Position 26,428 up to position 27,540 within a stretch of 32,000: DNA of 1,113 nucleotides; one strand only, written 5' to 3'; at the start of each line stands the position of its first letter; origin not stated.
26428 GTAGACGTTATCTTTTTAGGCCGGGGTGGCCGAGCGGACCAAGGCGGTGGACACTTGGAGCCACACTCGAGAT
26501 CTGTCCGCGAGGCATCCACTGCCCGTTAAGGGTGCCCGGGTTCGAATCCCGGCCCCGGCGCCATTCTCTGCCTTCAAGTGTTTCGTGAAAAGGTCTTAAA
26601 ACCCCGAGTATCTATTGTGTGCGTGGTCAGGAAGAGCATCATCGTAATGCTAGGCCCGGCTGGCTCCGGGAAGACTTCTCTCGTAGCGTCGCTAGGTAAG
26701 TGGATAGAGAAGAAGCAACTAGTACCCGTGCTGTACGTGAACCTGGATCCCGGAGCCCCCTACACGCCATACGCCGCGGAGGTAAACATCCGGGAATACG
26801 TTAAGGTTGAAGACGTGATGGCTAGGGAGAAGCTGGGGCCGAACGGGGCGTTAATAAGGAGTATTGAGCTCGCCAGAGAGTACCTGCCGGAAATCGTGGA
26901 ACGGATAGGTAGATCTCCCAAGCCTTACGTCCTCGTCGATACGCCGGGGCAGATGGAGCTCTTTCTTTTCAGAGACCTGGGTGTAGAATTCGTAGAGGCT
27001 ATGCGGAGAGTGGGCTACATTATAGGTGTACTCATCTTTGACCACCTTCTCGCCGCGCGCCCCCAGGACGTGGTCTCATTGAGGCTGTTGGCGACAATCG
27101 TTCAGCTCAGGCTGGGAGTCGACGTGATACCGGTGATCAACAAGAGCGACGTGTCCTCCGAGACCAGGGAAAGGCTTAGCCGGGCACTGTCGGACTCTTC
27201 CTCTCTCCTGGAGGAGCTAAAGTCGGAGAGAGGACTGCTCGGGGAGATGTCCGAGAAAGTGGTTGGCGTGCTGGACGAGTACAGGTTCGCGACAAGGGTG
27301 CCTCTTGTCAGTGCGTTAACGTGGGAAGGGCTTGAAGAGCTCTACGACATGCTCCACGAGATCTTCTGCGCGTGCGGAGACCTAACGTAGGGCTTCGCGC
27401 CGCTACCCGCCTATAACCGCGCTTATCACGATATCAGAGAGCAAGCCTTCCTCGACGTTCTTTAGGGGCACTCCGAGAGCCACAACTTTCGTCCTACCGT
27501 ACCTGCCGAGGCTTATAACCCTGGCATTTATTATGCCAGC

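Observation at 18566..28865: One related intron family at the same variable-loop site in five different tRNA genes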

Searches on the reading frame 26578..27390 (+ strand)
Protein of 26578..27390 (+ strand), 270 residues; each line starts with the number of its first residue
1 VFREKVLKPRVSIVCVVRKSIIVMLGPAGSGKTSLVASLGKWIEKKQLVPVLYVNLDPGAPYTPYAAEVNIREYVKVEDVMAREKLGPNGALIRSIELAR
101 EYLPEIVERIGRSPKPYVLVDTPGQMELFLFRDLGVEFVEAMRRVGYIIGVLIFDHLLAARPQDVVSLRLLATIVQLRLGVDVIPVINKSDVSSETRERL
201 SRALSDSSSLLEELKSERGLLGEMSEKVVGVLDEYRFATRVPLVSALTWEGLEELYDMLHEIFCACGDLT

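Call 61: find_homologous_proteins(query=window:26578-27390:+, max_evalue=1e-40)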
Query window:26578-27390:+ (270 aa): 683 proteins with E <= 1e-40 among 8000 candidates; the best 120 are listed.
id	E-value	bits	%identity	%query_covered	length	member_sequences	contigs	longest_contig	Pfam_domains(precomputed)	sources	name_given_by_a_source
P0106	1.1e-158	544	100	94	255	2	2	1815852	PF03029.24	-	-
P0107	7.3e-108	378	65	94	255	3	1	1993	PF03029.24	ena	-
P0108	8.9e-107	374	64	96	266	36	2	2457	PF03029.24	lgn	-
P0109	2.8e-92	327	57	93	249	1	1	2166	PF00009.34,PF03029.24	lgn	-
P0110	8.7e-91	322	55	98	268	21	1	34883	PF16575.12,PF03029.24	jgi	jgi:GTPase SAR1 family protein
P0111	4.9e-89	316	58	93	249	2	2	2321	PF00009.34,PF03029.24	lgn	-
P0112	7.9e-89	315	58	93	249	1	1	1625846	PF00009.34,PF03029.24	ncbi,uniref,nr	ncbi:ATP/GTP-binding protein [Infirmifilum lucidum]|uniref:ATP/GTP-binding protein n=1 Tax=Infirmifi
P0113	2.5e-87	311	55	93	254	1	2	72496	PF16575.12,PF00009.34,PF03029.24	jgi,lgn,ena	-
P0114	1.3e-86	308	55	93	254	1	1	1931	PF16575.12,PF00009.34,PF03029.24,PF13191.13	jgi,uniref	uniref:GTPase n=1 Tax=Thermofilum pendens TaxID=2269 RepID=A0A7C1P2F8_THEPE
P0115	1.4e-86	308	55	93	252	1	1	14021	PF16575.12,PF00009.34,PF03029.24,PF13191.13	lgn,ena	-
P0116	1.7e-86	308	57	93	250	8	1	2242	PF00009.34,PF03029.24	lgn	-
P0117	1.9e-86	308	55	93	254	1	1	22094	PF16575.12,PF00009.34,PF03029.24,PF13191.13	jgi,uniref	uniref:GTPase n=1 Tax=Thermofilum pendens TaxID=2269 RepID=A0A7J3X8B2_THEPE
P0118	1.9e-86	308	55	93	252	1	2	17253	PF16575.12,PF00009.34,PF03029.24,PF13191.13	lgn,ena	-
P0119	2.1e-86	308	55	93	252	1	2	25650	PF16575.12,PF00009.34,PF03029.24,PF13191.13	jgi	-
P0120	2.4e-86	307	56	93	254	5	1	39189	PF00009.34,PF13671.13,PF03029.24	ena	-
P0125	6.7e-85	303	53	97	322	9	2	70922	PF00009.34,PF03029.24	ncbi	ncbi:MAG: ATP/GTP-binding protein [Thermofilum sp.]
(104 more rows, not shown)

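Call 62: find_encoding_contigs(protein=P0108, flank=4000, max_places=2)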
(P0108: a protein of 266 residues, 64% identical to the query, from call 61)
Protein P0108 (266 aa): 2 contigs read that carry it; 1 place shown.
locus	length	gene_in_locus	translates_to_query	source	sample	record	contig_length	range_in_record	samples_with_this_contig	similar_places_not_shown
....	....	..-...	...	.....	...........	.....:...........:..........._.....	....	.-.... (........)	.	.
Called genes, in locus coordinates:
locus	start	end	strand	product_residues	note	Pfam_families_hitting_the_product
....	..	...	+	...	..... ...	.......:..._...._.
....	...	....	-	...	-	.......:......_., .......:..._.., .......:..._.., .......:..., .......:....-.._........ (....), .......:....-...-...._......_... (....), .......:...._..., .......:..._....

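Call 63: find_encoding_contigs(protein=P0107, flank=4000, max_places=1)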
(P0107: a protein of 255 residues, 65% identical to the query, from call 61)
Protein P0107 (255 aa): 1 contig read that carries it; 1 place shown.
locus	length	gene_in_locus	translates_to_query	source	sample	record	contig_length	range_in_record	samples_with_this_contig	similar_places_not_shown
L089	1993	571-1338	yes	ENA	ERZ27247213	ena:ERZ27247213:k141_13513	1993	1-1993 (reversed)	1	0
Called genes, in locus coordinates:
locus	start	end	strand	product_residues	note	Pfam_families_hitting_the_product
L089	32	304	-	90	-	-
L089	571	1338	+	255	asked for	PF03029:ATP_bind_1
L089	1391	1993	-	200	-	?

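Call 64: find_encoding_contigs(protein=P0112, flank=4000, max_places=1)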
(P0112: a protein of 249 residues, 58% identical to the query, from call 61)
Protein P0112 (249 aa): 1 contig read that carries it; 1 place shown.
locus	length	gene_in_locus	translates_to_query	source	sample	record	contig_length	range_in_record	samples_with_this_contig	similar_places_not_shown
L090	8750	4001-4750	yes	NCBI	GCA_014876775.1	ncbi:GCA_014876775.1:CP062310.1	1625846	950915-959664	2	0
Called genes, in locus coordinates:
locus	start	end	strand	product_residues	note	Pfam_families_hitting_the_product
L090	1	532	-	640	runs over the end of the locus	PF00750:tRNA-synt_1d, PF05746:DALR_1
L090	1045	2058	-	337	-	PF04055:Radical_SAM, PF13353:Fer4_12 (faint)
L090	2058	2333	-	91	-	PF03685:UPF0147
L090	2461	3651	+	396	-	PF00753:Lactamase_B (weak), PF19583:ODP, PF00258:Flavodoxin_1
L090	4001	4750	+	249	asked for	PF00009:GTP_EFTU (faint), PF03029:ATP_bind_1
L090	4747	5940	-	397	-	PF01637:ATPase_2, PF05621:TniB (faint), PF13191:AAA_16, PF00931:NB-ARC (weak), PF13401:AAA_22, PF00004:AAA, PF22703:Cdc6_lid, PF09079:WHD_Cdc6, +1 more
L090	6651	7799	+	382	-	PF00579:tRNA-synt_1b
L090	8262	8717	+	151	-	PF00237:Ribosomal_L22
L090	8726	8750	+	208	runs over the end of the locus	PF07650:KH_2, PF00189:Ribosomal_S3_C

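Call 65: find_encoding_contigs(protein=P0125, flank=4000, max_places=1)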
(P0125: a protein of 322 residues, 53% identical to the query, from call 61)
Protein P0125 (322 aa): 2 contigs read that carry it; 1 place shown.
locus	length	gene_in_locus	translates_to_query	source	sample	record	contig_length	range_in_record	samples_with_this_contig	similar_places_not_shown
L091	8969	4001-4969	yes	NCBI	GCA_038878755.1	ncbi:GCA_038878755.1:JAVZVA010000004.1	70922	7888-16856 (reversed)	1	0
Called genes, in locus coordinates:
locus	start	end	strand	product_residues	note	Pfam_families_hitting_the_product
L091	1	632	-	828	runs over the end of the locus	PF01326:PPDK_N, PF00391:PEP-utilizers, PF02896:PEP-utilizers_C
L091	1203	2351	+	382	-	PF00579:tRNA-synt_1b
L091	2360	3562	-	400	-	PF01637:ATPase_2, PF13191:AAA_16, PF13401:AAA_22, PF00004:AAA, PF09848:SLFN-g3_helicase (weak), PF22703:Cdc6_lid, PF09079:WHD_Cdc6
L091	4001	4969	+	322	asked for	PF00009:GTP_EFTU (faint), PF03029:ATP_bind_1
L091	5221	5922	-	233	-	PF04471:Mrr_cat (faint)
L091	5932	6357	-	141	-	PF00238:Ribosomal_L14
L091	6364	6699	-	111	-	PF00366:Ribosomal_S17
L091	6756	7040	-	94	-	PF01868:RNase_P-MRP_p29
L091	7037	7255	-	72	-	PF00831:Ribosomal_L29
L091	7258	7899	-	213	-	PF07650:KH_2, PF00189:Ribosomal_S3_C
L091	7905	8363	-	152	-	PF00237:Ribosomal_L22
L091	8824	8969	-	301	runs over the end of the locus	PF00571:CBS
